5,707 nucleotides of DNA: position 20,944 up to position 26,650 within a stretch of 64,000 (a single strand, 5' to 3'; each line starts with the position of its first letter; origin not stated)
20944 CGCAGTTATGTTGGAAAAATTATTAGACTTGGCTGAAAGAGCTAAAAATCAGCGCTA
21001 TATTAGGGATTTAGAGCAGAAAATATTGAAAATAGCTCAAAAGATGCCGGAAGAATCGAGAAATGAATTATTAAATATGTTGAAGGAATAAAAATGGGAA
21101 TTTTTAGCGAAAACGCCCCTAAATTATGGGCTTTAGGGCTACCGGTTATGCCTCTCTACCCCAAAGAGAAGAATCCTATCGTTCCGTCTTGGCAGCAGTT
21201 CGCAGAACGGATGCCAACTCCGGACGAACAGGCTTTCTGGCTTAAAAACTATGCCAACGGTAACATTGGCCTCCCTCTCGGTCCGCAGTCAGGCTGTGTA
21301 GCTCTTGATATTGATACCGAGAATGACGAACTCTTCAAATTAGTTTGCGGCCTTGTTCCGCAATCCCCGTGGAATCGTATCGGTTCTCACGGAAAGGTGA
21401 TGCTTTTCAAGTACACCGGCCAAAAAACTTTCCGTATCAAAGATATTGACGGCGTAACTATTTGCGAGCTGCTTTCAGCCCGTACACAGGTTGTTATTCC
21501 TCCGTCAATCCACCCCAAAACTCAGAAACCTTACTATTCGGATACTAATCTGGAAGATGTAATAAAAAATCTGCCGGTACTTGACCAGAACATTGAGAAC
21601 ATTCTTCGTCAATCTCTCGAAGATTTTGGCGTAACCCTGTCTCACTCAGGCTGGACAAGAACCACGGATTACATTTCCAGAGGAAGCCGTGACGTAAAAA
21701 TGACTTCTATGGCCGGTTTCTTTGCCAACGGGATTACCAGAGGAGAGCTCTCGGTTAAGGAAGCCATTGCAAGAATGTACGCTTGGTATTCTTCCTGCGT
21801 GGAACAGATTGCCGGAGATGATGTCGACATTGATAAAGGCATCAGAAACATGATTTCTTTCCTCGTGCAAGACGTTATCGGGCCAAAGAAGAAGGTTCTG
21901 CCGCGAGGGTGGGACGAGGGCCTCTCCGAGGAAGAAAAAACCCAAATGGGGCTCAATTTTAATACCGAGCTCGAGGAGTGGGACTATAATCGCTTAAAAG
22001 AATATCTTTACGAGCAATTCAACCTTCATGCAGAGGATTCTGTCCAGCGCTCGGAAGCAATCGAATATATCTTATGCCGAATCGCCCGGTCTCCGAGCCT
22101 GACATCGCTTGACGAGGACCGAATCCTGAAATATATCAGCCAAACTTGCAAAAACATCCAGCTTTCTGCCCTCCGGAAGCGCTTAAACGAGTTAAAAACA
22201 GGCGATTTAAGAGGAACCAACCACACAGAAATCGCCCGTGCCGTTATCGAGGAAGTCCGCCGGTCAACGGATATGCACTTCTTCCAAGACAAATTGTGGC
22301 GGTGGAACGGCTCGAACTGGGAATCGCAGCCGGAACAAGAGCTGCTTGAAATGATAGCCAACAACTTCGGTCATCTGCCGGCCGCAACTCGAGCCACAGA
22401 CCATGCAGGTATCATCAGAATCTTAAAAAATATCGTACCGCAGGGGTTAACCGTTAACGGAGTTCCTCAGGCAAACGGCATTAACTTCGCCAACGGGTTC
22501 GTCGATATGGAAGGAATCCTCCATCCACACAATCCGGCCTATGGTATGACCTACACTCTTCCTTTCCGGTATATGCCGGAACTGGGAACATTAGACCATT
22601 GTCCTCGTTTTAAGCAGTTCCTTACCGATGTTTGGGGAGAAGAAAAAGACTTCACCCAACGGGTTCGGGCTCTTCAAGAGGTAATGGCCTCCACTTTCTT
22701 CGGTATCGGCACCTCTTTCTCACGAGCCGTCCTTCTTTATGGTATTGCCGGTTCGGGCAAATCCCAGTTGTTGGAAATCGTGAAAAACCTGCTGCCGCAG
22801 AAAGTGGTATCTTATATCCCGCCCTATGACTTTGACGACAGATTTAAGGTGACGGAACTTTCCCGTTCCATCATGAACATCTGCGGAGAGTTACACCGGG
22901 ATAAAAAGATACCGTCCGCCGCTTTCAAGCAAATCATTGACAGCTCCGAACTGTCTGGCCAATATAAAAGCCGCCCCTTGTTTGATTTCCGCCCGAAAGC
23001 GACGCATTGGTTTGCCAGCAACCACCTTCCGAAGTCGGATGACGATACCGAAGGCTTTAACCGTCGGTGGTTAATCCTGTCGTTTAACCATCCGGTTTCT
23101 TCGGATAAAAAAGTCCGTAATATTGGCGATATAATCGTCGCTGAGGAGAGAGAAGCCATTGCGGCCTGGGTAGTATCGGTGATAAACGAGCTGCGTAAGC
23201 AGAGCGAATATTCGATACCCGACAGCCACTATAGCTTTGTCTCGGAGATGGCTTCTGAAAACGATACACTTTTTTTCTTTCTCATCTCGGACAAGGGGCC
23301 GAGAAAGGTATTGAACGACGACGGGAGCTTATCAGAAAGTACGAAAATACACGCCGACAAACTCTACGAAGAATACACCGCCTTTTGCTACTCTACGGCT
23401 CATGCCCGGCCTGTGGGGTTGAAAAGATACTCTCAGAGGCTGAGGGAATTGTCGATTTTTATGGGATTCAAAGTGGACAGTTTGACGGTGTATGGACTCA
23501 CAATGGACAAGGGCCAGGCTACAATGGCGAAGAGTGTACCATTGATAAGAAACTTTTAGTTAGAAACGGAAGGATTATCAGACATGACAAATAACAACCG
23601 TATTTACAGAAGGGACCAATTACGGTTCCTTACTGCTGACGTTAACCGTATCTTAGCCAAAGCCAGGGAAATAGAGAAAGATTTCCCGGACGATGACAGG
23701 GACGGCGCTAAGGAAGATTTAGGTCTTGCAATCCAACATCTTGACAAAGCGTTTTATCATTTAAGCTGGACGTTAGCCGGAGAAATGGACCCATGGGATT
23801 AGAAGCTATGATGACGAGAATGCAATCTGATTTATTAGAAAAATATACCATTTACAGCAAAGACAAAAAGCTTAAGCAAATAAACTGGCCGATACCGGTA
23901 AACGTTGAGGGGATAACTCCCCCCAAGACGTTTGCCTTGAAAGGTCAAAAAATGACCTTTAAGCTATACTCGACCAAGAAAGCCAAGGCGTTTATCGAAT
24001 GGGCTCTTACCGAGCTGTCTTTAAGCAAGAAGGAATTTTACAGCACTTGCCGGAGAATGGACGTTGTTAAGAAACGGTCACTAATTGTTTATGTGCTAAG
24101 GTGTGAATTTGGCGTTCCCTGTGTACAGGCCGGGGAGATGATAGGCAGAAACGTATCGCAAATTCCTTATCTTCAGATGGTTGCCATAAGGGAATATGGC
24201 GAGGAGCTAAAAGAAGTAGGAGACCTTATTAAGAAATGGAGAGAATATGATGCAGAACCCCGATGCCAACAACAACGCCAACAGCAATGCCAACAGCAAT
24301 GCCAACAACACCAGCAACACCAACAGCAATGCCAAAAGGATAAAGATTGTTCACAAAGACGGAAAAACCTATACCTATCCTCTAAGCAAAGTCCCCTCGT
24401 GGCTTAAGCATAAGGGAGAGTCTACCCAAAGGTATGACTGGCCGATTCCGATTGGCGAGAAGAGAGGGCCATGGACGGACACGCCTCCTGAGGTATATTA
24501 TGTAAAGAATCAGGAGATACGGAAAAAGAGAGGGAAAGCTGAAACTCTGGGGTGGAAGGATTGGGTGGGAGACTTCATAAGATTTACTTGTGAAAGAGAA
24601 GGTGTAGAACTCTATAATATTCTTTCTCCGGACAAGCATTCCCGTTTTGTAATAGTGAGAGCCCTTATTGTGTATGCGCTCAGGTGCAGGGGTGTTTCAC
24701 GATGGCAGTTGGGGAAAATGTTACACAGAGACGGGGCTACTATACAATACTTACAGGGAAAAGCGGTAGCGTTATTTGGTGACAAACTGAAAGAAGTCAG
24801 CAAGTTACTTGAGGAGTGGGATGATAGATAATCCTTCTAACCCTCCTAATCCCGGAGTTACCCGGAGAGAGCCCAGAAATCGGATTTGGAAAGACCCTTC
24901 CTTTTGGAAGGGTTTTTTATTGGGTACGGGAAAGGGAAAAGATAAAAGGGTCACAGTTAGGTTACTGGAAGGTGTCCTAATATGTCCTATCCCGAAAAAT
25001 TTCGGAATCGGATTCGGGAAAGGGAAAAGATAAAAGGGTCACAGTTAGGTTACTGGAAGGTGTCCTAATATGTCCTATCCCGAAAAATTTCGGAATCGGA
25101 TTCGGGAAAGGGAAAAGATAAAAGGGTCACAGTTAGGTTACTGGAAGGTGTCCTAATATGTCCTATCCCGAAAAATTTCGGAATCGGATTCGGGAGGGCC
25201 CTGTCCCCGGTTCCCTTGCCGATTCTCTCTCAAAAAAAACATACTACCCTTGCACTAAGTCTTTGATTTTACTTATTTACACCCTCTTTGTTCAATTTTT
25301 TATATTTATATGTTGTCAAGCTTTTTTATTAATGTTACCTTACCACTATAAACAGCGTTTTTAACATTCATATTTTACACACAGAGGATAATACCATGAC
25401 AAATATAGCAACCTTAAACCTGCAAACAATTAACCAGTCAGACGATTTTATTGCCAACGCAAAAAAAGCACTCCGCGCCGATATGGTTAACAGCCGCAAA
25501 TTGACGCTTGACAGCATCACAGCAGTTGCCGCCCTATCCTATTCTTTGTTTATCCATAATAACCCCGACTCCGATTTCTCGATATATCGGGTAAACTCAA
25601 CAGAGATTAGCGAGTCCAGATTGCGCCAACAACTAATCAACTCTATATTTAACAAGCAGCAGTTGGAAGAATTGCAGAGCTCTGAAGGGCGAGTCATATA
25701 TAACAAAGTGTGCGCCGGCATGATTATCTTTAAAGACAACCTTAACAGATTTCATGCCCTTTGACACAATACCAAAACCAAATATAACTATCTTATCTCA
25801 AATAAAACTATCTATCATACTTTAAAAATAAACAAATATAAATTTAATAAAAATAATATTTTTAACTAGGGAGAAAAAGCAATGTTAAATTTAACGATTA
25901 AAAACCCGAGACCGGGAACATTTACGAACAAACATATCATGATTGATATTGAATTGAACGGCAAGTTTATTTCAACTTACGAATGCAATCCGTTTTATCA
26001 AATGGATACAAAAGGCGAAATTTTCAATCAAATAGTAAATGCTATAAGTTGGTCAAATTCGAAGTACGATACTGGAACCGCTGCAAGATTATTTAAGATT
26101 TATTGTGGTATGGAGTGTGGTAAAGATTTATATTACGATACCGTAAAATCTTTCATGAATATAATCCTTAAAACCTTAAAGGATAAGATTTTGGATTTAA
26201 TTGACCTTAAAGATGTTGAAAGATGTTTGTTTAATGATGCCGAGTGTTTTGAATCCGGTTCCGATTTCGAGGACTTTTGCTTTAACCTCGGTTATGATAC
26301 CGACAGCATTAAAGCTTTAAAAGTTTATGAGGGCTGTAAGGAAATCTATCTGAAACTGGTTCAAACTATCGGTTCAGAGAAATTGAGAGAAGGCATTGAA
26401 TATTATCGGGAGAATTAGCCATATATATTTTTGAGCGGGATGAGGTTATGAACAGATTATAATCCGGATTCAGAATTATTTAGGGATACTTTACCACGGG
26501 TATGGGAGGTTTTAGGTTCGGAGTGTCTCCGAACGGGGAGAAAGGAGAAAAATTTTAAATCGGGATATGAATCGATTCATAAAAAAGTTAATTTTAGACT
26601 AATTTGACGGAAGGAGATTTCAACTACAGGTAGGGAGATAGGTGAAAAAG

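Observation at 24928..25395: Candidate phage replication origin: 3 x 88-bp perfect iterons plus AT-rich tract, immediately downstream of two DnaA-domain-IV-like proteins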

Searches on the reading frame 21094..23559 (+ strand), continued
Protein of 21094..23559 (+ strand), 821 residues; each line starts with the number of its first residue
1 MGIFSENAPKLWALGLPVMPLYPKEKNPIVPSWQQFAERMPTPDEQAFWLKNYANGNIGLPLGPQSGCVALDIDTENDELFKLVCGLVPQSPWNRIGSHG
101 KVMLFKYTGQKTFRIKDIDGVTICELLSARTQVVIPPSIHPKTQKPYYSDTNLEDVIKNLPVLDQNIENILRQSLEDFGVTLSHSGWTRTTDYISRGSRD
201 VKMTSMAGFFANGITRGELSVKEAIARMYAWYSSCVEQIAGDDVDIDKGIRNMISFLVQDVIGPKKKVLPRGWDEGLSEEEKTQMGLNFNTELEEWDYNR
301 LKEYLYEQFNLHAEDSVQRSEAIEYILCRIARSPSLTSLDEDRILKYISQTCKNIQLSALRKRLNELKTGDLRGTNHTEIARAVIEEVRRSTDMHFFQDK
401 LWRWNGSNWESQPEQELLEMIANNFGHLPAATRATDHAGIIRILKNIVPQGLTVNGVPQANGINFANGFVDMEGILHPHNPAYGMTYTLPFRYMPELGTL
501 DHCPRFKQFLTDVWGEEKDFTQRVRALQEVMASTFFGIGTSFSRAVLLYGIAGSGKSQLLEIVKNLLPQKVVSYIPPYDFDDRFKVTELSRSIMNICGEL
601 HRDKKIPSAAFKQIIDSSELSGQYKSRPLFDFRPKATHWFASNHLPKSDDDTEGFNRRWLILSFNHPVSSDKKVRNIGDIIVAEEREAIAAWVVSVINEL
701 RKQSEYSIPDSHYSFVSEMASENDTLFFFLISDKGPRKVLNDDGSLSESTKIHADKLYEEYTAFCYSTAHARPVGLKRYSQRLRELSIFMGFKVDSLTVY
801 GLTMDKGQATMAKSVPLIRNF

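Call 118: search_protein_families(library=ncbifam, proteins=[L013:7448-8140:+, L013:8118-8564:+, L012:7479-8123:+, L012:8120-8479:+], max_evalue=0.01)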
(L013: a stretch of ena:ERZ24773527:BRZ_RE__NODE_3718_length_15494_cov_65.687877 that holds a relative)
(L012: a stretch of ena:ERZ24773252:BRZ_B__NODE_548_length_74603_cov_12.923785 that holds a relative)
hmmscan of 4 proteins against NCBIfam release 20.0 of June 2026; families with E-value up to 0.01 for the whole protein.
L013:7448-8140:+ (230 aa): 2 families
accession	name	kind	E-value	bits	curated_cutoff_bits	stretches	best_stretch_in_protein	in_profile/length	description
NF001154.0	PRK00149.3-3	equivalog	4.2e-05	22.7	410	1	25-85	375-434/462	chromosomal replication initiator protein DnaA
TIGR00362.1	DnaA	equivalog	0.00014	21.1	343.9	1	13-89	343-418/437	chromosomal replication initiator protein DnaA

L013:8118-8564:+ (148 aa): 3 families
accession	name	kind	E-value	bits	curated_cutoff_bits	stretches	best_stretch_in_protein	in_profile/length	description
NF001154.0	PRK00149.3-3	equivalog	1.3e-08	34.3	410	1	25-115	354-444/462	chromosomal replication initiator protein DnaA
TIGR00362.1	DnaA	equivalog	4.7e-08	32.5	343.9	1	3-123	314-431/437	chromosomal replication initiator protein DnaA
NF009087.0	PRK12422.1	equivalog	0.00099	18.4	657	1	35-115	350-428/455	chromosomal replication initiator protein DnaA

L012:7479-8123:+ (214 aa): 3 families
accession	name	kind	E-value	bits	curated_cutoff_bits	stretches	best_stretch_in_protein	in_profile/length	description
TIGR00362.1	DnaA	equivalog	0.00086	18.5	343.9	0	3-69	344-410/437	chromosomal replication initiator protein DnaA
NF004688.0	PRK06030.1-3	equivalog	0.0041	17.2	136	1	21-78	37-96/123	hypothetical protein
NF001154.0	PRK00149.3-3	equivalog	0.0041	16.1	410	0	4-76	365-436/462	chromosomal replication initiator protein DnaA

L012:8120-8479:+ (119 aa): 0 families

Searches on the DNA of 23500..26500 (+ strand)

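Call 5: search_dna_similar(query=window:23500-26500:+, collection=phages, mode=distant)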
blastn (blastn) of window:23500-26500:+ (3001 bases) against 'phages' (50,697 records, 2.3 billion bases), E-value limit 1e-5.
No match.

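Call 117: search_rna_families(source=window, start=24700, end=25500, threshold=evalue, max_evalue=1)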
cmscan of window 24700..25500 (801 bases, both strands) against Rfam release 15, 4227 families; matches with E-value up to 1: 4.
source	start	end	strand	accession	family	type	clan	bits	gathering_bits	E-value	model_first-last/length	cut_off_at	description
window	24830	24921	+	RF01859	Phe_leader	Cis-reg; leader;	-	23.7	55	0.18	1-125/125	no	Phenylalanine leader peptide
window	24882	24917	+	RF01772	rnk_pseudo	Cis-reg; leader;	-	21.4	55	0.45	65-100/108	no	Pseudomonas rnk leader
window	24832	24921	+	RF02837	anti-hemB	Gene; sRNA;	-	18.7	49.5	0.097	1-81/81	no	Burkholderia RNA 7 (anti-hemB)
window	25080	25181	+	RF03952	mir-3718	Gene; miRNA;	-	18.1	78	0.67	1-92/92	no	mir-3718 microRNA precursor family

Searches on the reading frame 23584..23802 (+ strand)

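Call 4: search_protein_families(library=pfam, proteins=[window:23584-23802:+], max_evalue=1)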
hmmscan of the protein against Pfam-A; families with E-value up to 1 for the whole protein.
window:23584-23802:+ (72 aa): 1 family
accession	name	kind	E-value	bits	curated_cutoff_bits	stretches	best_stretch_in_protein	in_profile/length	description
PF21729.3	IRX15_IRX15L_GXM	-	0.19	11.6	27.8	1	18-64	71-117/189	IRX15/IRX15L/GXM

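Call 8: search_protein_families(library=phrogs, proteins=[window:23584-23802:+], max_evalue=0.01)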
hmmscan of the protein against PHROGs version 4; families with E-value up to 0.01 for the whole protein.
window:23584-23802:+ (72 aa): 0 families

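Call 118: search_protein_families(library=ncbifam, proteins=[window:23584-23802:+], max_evalue=0.01)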
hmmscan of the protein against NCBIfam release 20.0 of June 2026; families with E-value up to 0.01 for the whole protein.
window:23584-23802:+ (72 aa): 0 families

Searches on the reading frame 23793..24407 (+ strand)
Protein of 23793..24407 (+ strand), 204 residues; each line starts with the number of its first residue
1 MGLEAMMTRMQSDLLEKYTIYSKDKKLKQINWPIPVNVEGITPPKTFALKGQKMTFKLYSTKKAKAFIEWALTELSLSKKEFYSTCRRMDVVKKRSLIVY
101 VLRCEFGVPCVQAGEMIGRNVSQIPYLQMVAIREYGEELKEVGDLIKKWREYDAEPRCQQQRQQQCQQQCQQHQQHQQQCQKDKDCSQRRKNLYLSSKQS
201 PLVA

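Call 4: search_protein_families(library=pfam, proteins=[window:23793-24407:+], max_evalue=1)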
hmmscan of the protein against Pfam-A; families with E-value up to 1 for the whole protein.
window:23793-24407:+ (204 aa): 6 families
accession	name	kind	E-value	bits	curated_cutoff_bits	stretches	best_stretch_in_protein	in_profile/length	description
PF19445.4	eIF3h_C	-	0.00067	19.9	28.6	1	47-179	6-134/197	C-terminal region of eIF3h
PF08299.17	Bac_DnaA_C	-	0.021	15.3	31.5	1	74-123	11-61/69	Bacterial dnaA protein helix-turn-helix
PF14367.12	DUF4411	-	0.055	13.7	23.5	1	128-183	36-93/159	Domain of unknown function (DUF4411)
PF00864.24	P2X_receptor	-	0.097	12.1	27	1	162-192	96-126/361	ATP P2X receptor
PF09228.15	Prok-TraM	-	0.16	12.8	22.2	1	122-181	27-85/102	Prokaryotic Transcriptional repressor TraM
PF01166.23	TSC22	-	0.17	12.5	30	1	129-178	9-57/57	TSC-22/dip/bun family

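Call 8: search_protein_families(library=phrogs, proteins=[window:23793-24407:+], max_evalue=0.01)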
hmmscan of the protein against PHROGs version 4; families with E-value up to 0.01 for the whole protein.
window:23793-24407:+ (204 aa): 1 family
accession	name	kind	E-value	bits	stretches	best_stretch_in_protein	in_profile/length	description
phrog_3206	-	DNA, RNA and nucleotide metabolism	0.0038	17.8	1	134-177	105-148/154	Avd protein of DGR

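Call 32: search_solved_structures(query=window:23793-24407:+, max_evalue=10, show_alignments=3)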
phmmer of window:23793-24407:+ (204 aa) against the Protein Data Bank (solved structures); distinct sequences matched with E-value up to 10: 9.
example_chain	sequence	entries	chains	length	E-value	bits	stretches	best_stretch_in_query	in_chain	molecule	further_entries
6w2s_5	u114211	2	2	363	0.16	15.1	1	45-178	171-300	Eukaryotic translation initiation factor 3 subunit H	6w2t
9cpa_r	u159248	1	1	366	0.16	15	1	45-178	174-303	Eukaryotic translation initiation factor 3 subunit H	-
6zvj_H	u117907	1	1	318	0.16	15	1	45-178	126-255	Eukaryotic translation initiation factor 3 subunit H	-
1u4q_A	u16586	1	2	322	0.18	14.9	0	129-170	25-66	Spectrin alpha chain, brain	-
1i4s_A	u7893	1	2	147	0.45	13.6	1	54-89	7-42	RIBONUCLEASE III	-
1jfz_A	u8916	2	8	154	0.46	13.5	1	54-89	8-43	RIBONUCLEASE III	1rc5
8zuk_A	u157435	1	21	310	0.77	12.8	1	85-163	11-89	TNF receptor-associated factor 3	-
9g5b_9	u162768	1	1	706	5.4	10.1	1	141-203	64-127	Nitric oxide-associated protein 1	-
1qb3_A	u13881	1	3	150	9.6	9.2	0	147-180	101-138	CYCLIN-DEPENDENT KINASES REGULATORY SUBUNIT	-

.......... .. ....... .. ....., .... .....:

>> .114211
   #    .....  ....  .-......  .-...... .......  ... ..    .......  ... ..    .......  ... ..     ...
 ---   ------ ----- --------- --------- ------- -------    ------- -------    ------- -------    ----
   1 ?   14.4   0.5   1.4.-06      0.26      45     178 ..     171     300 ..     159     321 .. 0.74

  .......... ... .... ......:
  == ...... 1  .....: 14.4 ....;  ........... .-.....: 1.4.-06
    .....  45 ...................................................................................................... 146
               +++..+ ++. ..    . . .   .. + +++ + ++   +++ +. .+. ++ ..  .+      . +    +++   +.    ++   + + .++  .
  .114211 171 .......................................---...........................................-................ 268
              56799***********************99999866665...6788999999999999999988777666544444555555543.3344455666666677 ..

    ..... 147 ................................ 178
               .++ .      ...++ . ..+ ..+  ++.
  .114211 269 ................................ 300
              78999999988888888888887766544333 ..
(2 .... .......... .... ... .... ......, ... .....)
